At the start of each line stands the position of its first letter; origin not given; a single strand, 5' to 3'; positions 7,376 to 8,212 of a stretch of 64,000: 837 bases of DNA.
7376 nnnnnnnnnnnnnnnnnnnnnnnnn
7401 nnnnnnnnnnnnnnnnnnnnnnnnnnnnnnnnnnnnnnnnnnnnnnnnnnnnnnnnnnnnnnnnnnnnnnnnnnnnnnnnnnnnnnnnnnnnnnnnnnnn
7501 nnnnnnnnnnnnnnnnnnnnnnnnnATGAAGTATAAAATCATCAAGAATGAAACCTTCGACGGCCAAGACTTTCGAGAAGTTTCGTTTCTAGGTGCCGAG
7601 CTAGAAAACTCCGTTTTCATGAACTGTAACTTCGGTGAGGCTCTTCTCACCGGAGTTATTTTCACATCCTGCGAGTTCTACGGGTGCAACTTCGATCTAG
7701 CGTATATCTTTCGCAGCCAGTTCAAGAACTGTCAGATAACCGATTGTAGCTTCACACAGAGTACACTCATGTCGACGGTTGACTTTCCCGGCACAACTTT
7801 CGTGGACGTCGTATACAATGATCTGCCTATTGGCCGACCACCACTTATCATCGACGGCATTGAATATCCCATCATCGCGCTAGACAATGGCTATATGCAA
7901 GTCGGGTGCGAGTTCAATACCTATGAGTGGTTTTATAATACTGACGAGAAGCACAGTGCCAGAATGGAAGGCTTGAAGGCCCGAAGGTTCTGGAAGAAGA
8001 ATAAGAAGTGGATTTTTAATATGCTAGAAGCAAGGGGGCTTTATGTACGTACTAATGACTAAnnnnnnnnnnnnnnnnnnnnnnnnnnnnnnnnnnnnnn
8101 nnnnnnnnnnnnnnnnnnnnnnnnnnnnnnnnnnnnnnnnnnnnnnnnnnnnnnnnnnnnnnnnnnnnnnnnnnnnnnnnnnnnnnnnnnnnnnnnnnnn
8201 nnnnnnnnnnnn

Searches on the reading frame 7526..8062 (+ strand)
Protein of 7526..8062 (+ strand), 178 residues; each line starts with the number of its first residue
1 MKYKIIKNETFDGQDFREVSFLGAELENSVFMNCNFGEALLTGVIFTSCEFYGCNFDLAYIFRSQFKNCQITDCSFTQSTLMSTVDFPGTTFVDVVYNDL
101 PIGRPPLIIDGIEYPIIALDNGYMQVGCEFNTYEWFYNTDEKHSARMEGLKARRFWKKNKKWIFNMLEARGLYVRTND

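Call 4: search_protein_families(library=pfam, proteins=[window:7526-8062:+], max_evalue=1)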
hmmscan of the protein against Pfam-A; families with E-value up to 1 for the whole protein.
window:7526-8062:+ (178 aa): 5 families
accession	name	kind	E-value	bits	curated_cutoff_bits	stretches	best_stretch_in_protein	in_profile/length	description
PF13576.12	Pentapeptide_3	-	5e-11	43.1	27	2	46-91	1-48/48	Pentapeptide repeats (9 copies)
PF13599.13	Pentapeptide_4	-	5e-11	42.9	38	2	10-71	12-73/78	Pentapeptide repeat region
PF00805.28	Pentapeptide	-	3e-09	36.7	20.2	2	15-47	7-39/40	Pentapeptide repeats (8 copies)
PF23894.2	LD_SV2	-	4.4e-07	30.6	29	2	3-76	19-92/92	SV2A/B/C luminal domain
PF13229.12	Beta_helix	-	0.013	15.6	25.9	1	27-80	14-68/158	Right handed beta helix region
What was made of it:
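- Closest known: Pentapeptide-repeat DNA mimics such as Qnr, MfpA and AlbG. Same: A pentapeptide-repeat gene lies 1 kb downstream at 7526-8062 (call 4).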

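Call 5: search_protein_families(library=phrogs, proteins=[window:7526-8062:+], max_evalue=0.01)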
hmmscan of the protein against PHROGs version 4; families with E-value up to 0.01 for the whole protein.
window:7526-8062:+ (178 aa): 8 families
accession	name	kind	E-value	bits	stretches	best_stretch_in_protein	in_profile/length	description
phrog_24530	-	unknown function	6.2e-07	29.7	1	6-99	77-172/365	-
phrog_12514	-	unknown function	2e-05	25.1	1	5-94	155-248/287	-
phrog_31567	-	unknown function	3.4e-05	24.8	1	105-169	76-139/151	-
phrog_15350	-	unknown function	5.2e-05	23.2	1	14-82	144-212/494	-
phrog_30240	-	unknown function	0.00015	21.7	1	9-100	72-163/438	-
phrog_923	-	unknown function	0.00027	19.8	1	7-153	815-959/990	-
phrog_29257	-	unknown function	0.0048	17.4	0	26-97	131-201/358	-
phrog_37032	-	unknown function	0.0052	17.7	0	94-158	19-81/110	-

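Call 56: search_protein_families(library=padloc, proteins=[window:7526-8062:+], max_evalue=0.01)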
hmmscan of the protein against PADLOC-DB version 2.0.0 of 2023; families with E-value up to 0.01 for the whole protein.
window:7526-8062:+ (178 aa): 0 families
